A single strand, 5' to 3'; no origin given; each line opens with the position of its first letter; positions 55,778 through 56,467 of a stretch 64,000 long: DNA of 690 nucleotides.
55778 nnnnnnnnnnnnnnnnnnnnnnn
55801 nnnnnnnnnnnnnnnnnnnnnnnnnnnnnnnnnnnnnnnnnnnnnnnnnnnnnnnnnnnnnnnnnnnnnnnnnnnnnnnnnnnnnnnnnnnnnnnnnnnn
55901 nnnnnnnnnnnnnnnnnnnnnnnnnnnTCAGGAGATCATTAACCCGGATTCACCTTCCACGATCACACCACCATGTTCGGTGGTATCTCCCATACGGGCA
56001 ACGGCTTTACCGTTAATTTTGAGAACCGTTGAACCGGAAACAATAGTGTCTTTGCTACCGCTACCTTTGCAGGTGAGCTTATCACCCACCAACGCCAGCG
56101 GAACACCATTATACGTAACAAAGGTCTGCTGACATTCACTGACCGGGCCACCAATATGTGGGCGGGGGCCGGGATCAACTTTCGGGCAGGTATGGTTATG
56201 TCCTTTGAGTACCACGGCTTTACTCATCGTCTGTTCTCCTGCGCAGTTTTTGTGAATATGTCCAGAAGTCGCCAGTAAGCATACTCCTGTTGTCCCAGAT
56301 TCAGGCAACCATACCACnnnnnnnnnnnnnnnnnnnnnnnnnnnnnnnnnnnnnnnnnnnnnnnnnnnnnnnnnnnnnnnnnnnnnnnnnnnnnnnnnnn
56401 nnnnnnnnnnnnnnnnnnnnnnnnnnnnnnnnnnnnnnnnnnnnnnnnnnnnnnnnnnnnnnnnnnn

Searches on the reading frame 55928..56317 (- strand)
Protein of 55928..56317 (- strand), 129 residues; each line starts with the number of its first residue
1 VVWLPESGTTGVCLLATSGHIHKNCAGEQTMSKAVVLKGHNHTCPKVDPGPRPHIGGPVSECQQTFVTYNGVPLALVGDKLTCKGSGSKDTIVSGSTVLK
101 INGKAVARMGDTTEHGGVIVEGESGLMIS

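Call 6: search_protein_families(library=pfam, proteins=[window:55928-56317:-], max_evalue=0.01)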
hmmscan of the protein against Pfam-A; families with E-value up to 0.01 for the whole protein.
window:55928-56317:- (129 aa): 1 family
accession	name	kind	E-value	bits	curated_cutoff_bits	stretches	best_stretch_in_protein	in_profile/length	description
PF05488.18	PAAR_motif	-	1.2e-20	73.9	27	1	50-120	2-69/70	PAAR motif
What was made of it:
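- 55928..56227 (-): PAAR-domain gene: 99 aa as annotated, while the longest ORF extends to 56317 with a GTG start. PF05488 E=1e-20 (call 6).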

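Call 7: search_protein_families(library=ncbifam, proteins=[window:55928-56317:-], max_evalue=0.01)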
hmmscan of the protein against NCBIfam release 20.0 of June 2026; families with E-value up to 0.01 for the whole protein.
window:55928-56317:- (129 aa): 1 family
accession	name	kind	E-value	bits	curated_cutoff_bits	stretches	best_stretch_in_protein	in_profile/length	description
NF033420.0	T6SS_PAAR_dom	equivalog_domain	1.1e-07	31.9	124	1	67-124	29-90/94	type VI secretion system PAAR protein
